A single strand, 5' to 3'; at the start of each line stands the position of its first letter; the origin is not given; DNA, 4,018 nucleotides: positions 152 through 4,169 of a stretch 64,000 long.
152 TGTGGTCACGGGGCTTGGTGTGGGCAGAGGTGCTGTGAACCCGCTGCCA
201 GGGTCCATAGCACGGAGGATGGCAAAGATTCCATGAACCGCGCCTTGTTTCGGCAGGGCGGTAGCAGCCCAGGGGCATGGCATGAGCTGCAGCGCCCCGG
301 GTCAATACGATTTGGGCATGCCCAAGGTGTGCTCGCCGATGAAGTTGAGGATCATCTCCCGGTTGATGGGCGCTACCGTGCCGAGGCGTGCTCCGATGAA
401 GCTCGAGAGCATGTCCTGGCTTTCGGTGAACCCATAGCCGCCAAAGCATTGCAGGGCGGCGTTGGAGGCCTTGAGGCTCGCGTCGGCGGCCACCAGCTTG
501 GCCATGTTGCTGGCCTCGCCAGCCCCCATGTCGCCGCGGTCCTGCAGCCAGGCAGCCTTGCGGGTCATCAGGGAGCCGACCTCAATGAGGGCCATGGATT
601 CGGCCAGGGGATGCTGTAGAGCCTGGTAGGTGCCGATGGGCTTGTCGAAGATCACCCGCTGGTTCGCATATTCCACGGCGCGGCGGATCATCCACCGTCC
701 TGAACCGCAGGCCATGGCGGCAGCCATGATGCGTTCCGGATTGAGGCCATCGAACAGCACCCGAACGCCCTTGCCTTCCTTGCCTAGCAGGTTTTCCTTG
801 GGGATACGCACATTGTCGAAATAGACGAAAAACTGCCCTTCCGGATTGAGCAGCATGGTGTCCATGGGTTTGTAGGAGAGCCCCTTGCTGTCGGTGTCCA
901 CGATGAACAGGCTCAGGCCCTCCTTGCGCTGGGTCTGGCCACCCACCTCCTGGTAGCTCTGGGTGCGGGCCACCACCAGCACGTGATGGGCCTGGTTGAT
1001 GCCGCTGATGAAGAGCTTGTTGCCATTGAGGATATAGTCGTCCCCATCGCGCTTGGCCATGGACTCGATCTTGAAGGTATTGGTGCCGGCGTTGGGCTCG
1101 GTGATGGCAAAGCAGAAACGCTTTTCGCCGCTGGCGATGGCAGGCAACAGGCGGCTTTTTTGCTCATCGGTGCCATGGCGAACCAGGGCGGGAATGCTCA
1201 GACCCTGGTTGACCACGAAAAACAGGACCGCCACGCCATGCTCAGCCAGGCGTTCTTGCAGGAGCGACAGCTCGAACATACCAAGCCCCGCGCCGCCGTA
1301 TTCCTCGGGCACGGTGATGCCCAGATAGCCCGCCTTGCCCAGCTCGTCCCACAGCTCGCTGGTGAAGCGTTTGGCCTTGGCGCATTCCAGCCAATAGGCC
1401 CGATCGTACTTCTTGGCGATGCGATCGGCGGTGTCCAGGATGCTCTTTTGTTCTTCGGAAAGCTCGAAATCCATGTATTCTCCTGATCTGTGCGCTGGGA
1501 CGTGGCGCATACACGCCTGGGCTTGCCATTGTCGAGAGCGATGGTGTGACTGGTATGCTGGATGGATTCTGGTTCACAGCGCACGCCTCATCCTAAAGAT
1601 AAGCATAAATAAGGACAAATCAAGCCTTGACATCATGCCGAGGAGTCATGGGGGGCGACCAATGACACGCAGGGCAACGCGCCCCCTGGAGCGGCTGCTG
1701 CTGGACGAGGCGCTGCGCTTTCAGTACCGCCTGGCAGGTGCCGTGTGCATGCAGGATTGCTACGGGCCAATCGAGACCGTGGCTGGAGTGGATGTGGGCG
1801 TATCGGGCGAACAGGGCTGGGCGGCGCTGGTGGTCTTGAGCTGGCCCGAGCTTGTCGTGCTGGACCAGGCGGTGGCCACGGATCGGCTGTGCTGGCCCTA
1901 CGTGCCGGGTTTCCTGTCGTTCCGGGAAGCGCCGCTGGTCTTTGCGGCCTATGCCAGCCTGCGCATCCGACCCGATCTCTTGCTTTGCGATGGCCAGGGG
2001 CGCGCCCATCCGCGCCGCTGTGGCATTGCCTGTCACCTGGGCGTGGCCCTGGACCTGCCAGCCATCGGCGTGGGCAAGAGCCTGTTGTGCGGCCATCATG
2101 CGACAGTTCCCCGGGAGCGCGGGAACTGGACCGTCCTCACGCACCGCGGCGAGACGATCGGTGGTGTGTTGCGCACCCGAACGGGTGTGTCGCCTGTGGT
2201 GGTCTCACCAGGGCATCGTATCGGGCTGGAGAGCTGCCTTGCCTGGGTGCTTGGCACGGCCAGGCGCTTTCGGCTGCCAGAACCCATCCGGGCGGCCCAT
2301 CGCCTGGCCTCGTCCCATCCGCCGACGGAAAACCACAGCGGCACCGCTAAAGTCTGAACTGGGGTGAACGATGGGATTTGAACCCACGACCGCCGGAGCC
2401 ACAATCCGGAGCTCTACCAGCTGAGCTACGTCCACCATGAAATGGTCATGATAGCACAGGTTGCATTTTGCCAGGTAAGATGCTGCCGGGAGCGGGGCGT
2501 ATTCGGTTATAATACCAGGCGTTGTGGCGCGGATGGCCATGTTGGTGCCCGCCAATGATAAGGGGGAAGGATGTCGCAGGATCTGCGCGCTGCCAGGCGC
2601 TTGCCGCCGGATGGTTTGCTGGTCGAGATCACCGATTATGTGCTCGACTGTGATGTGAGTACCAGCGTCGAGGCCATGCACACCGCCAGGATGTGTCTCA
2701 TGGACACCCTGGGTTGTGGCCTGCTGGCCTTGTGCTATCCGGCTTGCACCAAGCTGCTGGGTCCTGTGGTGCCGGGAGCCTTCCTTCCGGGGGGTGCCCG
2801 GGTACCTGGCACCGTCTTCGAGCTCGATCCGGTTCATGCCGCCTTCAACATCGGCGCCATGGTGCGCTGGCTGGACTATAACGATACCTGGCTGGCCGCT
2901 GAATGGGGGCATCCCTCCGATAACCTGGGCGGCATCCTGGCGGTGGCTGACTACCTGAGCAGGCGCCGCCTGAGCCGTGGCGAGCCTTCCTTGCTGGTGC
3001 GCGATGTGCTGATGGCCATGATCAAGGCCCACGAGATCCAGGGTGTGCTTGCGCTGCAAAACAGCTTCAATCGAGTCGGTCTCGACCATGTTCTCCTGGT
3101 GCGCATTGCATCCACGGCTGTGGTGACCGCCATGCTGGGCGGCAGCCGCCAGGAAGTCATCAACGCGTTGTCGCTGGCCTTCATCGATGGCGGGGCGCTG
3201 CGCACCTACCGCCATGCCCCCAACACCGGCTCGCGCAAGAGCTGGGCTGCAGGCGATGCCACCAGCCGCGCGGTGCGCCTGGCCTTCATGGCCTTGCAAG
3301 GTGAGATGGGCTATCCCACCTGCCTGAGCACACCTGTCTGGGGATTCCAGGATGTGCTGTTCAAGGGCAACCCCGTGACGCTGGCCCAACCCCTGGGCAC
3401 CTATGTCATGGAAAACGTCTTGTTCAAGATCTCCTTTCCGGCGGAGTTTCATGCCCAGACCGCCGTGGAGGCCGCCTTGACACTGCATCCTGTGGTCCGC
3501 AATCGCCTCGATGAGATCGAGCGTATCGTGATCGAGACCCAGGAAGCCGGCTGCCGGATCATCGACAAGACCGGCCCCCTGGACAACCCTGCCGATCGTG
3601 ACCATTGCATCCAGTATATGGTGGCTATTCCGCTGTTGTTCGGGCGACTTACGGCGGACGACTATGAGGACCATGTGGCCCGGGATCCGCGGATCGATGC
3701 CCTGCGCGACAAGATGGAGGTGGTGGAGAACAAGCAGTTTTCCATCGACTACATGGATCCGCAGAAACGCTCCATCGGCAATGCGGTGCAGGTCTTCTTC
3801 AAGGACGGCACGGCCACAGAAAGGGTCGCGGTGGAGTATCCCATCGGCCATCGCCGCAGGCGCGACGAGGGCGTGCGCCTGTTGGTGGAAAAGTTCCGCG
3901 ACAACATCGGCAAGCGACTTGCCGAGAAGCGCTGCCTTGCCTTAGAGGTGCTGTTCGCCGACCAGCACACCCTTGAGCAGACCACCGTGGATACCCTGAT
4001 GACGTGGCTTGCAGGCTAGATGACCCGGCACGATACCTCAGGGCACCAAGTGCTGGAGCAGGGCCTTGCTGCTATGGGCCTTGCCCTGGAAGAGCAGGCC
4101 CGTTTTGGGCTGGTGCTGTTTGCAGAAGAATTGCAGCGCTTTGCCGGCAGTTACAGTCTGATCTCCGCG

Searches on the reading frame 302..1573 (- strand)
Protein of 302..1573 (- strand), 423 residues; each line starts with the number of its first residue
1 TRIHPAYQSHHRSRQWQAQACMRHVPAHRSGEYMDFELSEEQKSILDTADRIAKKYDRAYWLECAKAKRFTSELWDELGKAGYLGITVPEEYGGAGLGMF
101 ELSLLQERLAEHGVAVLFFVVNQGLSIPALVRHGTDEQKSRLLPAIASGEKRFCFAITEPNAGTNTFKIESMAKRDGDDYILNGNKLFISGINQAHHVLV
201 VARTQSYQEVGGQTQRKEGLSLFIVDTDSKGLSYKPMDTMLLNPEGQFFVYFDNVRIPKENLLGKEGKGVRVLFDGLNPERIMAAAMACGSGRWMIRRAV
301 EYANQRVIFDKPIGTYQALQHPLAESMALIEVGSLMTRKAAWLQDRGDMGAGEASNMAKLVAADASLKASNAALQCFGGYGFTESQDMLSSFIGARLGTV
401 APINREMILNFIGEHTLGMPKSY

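Call 60: search_protein_families(library=pfam, proteins=[window:302-1573:-])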
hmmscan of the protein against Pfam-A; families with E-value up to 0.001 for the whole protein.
window:302-1573:- (423 aa): 4 families
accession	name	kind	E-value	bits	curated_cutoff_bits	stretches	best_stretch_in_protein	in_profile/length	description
PF00441.29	Acyl-CoA_dh_1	-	3.8e-28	99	22.4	1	267-413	1-146/150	Acyl-CoA dehydrogenase, C-terminal domain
PF02771.21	Acyl-CoA_dh_N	-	3.7e-27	95.4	22.9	1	39-150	1-113/113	Acyl-CoA dehydrogenase, N-terminal domain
PF02770.24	Acyl-CoA_dh_M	-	2.5e-18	66.5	33.3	1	154-253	1-95/97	Acyl-CoA dehydrogenase, middle domain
PF08028.16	Acyl-CoA_dh_2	-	3.5e-05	24.5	22.7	1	282-387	1-115/134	Acyl-CoA dehydrogenase, C-terminal domain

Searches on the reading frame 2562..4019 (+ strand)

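Call 60: search_protein_families(library=pfam, proteins=[window:2562-4019:+])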
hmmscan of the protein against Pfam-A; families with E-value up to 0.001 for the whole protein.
window:2562-4019:+ (485 aa): 2 families
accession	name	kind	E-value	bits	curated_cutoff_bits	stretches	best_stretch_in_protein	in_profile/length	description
PF03972.19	MmgE_PrpD_N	-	8.6e-88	294.1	32.1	1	22-273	2-242/244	MmgE/PrpD N-terminal domain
PF19305.4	MmgE_PrpD_C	-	2.8e-60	203.5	32.1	1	292-458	1-161/173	MmgE/PrpD C-terminal domain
